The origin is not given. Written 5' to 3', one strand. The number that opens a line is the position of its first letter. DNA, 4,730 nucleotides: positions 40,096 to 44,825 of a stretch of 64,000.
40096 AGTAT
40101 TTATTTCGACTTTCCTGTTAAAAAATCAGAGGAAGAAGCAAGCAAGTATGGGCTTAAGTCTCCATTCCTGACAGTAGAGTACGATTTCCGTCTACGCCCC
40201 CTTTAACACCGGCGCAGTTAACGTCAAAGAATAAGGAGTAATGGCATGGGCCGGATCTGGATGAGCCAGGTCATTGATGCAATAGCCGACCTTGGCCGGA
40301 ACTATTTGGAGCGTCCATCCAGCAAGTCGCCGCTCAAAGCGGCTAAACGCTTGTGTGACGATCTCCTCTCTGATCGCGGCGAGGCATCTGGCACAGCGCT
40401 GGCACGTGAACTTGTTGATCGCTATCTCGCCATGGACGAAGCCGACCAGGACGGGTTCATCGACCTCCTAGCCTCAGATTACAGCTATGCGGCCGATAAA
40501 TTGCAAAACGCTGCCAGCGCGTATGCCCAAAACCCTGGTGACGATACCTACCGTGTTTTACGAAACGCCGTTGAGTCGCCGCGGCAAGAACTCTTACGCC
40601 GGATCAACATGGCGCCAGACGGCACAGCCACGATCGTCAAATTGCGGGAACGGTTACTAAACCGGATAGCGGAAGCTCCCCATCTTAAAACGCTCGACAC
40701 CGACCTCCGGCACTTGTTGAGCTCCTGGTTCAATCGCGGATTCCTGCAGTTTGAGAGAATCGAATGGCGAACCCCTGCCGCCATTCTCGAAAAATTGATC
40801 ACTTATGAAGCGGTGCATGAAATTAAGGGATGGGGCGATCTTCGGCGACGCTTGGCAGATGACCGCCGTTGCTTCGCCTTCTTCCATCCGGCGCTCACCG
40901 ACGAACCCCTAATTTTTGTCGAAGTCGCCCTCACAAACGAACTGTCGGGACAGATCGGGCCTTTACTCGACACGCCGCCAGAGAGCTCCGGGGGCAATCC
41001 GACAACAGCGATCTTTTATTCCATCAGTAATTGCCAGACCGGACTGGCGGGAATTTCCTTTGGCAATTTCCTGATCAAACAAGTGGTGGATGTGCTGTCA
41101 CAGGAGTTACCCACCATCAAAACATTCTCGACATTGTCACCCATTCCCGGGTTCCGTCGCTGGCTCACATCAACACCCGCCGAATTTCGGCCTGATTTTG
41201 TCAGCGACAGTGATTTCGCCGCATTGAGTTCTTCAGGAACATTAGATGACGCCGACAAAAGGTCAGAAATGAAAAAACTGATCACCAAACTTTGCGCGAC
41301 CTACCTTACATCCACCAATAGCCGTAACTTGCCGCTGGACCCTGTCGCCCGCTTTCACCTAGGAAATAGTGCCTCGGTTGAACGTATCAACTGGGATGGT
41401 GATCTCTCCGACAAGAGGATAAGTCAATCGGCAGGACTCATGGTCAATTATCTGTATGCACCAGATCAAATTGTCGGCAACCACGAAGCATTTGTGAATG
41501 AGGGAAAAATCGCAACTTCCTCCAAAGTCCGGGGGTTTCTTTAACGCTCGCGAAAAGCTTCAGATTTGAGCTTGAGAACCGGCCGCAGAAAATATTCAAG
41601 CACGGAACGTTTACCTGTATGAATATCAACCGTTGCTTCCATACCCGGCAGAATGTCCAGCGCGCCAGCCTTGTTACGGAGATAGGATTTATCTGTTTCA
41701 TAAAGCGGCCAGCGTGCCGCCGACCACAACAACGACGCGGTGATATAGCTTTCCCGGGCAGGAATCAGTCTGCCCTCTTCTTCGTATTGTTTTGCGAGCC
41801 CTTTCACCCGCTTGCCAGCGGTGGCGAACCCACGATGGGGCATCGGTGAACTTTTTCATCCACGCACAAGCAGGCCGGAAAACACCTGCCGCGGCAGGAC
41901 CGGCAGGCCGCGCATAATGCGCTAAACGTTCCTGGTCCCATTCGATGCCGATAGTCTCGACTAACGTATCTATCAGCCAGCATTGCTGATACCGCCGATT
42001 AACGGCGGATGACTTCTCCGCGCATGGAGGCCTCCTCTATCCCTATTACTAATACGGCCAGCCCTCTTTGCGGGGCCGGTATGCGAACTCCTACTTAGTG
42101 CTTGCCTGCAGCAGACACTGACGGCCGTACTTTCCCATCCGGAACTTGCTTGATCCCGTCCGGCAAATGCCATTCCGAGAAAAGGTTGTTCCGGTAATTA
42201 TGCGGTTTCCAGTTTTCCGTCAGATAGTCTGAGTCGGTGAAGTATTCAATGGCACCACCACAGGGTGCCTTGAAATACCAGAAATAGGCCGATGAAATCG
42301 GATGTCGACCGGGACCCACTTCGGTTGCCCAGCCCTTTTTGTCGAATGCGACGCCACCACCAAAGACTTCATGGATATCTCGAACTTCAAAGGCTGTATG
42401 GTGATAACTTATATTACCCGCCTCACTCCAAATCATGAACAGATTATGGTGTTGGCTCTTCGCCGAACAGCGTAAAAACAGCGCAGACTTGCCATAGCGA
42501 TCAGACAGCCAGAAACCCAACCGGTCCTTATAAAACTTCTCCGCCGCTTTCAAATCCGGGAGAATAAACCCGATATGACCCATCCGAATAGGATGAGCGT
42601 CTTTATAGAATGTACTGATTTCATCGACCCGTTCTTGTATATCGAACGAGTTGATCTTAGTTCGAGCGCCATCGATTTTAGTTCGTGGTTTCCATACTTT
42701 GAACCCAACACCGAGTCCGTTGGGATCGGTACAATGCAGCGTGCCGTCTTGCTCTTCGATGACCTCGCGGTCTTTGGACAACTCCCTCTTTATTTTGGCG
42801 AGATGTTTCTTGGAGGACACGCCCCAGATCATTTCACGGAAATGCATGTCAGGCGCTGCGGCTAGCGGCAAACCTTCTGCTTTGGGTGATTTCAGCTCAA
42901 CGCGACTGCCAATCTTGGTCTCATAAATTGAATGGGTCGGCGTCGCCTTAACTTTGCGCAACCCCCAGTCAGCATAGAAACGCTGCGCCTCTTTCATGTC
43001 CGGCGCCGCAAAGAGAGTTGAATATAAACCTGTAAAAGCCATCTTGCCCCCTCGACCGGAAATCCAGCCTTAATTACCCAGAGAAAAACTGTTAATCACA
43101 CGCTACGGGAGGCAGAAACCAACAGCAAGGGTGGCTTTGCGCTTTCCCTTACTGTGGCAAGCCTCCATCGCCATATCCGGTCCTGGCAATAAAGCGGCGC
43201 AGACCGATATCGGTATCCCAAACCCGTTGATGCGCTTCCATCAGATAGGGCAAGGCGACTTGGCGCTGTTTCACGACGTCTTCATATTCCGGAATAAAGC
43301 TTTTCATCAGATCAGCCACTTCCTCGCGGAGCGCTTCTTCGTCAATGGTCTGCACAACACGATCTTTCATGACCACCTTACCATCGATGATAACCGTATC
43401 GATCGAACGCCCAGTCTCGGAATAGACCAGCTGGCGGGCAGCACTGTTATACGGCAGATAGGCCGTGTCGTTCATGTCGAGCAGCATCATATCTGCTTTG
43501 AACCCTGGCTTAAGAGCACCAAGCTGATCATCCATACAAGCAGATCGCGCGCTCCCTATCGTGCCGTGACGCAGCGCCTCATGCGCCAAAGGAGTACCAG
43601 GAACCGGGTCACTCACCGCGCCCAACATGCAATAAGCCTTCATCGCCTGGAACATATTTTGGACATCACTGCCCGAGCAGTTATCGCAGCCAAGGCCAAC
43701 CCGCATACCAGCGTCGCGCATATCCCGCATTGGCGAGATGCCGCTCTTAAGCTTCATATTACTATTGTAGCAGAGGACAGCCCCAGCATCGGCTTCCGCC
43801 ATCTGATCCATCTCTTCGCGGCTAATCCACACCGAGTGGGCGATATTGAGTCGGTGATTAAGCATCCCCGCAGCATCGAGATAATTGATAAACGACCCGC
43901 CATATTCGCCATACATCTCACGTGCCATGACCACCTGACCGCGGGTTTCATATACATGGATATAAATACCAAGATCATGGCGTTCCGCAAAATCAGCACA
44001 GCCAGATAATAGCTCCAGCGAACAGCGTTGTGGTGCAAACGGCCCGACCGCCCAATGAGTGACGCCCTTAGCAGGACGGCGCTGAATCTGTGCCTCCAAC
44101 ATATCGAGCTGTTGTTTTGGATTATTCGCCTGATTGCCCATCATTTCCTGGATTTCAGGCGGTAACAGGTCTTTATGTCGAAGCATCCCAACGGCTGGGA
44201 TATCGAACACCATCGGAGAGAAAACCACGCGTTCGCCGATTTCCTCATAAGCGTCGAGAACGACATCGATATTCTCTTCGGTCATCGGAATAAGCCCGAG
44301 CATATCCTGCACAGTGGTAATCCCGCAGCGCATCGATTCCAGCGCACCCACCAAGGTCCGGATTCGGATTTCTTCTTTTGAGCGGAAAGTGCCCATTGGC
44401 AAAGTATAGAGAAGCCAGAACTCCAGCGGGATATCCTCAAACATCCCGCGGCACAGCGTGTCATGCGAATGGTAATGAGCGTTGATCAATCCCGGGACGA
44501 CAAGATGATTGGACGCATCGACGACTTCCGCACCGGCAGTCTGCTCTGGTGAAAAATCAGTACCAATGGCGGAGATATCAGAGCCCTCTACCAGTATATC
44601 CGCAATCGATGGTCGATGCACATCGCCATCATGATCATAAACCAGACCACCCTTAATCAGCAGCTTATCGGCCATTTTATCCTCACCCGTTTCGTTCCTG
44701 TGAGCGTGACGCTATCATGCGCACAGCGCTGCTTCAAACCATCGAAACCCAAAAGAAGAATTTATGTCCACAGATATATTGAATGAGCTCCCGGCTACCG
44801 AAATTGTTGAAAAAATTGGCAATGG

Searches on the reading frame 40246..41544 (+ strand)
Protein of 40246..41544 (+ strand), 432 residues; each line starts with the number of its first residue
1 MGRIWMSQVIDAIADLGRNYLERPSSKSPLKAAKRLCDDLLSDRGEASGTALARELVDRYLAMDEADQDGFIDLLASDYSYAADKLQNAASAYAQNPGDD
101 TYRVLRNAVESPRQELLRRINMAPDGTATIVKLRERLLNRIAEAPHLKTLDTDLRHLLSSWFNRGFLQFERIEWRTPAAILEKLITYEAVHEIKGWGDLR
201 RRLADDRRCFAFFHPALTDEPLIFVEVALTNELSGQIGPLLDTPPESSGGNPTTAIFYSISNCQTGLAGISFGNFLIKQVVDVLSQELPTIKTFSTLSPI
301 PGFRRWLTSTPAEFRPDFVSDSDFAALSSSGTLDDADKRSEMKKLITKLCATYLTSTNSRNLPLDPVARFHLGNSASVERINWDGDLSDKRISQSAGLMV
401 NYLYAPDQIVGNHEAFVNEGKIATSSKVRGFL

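Call 62: search_protein_families(library=pfam, proteins=[window:40246-41544:+])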
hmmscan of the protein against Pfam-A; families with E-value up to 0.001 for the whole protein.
window:40246-41544:+ (432 aa): 2 families
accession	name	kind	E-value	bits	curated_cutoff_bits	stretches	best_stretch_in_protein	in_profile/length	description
PF05292.17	MCD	-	4e-97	325.2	23.2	1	165-404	1-252/253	Malonyl-CoA decarboxylase C-terminal domain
PF17408.7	MCD_N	-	1.9e-25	89.2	22.4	1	83-162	5-85/85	Malonyl-CoA decarboxylase N-terminal domain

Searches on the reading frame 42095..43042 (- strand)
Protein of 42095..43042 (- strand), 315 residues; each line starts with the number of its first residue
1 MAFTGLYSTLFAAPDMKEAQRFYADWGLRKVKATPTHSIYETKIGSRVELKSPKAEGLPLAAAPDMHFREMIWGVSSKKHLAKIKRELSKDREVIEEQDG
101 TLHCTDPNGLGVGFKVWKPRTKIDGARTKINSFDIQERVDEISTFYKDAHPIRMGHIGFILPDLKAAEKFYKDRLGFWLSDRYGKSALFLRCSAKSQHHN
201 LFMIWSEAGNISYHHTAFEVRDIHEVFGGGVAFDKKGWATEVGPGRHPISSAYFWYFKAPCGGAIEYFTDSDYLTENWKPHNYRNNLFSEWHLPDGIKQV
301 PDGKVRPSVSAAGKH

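Call 62: search_protein_families(library=pfam, proteins=[window:42095-43042:-])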
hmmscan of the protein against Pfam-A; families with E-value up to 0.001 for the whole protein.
window:42095-43042:- (315 aa): 2 families
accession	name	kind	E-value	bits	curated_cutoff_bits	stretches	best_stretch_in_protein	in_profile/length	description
PF00903.31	Glyoxalase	-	7.9e-13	49.3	20.6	1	153-266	1-120/121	Glyoxalase/Bleomycin resistance protein/Dioxygenase superfamily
PF13669.12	Glyoxalase_4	-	1.6e-05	25.5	27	0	156-225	2-81/109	Glyoxalase/Bleomycin resistance protein/Dioxygenase superfamily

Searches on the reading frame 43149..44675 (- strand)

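Call 62: search_protein_families(library=pfam, proteins=[window:43149-44675:-])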
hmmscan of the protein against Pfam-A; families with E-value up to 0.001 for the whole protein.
window:43149-44675:- (508 aa): 2 families
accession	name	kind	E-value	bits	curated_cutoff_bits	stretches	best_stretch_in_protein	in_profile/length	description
PF01979.26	Amidohydro_1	-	1.4e-47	163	25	1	58-435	1-345/345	Amidohydrolase family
PF07969.17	Amidohydro_3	-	1.1e-15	58.6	29.7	1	228-435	269-471/472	Amidohydrolase family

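Call 64: search_protein_families(library=ncbifam, proteins=[window:43149-44675:-], max_evalue=0.01)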
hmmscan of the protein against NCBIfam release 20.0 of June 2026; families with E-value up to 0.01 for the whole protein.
window:43149-44675:- (508 aa): 57 families (the best 25 are shown)
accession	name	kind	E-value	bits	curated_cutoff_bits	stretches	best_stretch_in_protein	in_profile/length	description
NF006252.0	PRK08393.1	equivalog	1.6e-70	238.3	617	1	5-458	3-421/424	N-ethylammeline chlorohydrolase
NF005557.0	PRK07228.1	equivalog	3.4e-70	237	522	1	23-461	20-438/445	5'-deoxyadenosine deaminase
NF004701.0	PRK06038.1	equivalog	5.7e-69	232.9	609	1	4-452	5-418/432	N-ethylammeline chlorohydrolase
NF006055.0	PRK08203.1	equivalog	2.3e-62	211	532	1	5-460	7-450/455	8-oxoguanine deaminase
NF006549.0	PRK09045.1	equivalog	3.7e-59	200.5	540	1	28-454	33-433/444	TRZ/ATZ family hydrolase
NF006056.0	PRK08204.1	subfamily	1.1e-56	192.5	391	1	2-458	2-438/449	hypothetical protein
NF004995.0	PRK06380.1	subfamily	3.5e-46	158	567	1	23-448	20-411/418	metal-dependent hydrolase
NF005540.0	PRK07203.1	equivalog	3.5e-45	154.5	444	1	5-459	2-437/444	putative aminohydrolase SsnA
NF009059.0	PRK12393.1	equivalog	1.9e-44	152.2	543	1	12-459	16-454/460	amidohydrolase family protein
NF012037.0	PRK15493.1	equivalog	8.1e-42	143.5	779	2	204-450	180-423/435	bifunctional S-methyl-5'-thioadenosine deaminase/S-adenosylhomocysteine deaminase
TIGR03314.1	Se_ssnA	subfamily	1.7e-41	142.5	455.5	1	6-458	2-435/441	putative selenium metabolism protein SsnA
NF005211.0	PRK06687.1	equivalog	2.4e-37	128.7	703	2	209-445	184-418/419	TRZ/ATZ family protein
NF004801.0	PRK06151.1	subfamily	1.1e-36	126.7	416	1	6-471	5-473/491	chlorohydrolase family protein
TIGR02967.1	guan_deamin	equivalog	7.6e-36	123.9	375.4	1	40-405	24-366/401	guanine deaminase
NF006679.0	PRK09228.1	subfamily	2.3e-34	118.9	351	1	27-413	34-399/433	guanine deaminase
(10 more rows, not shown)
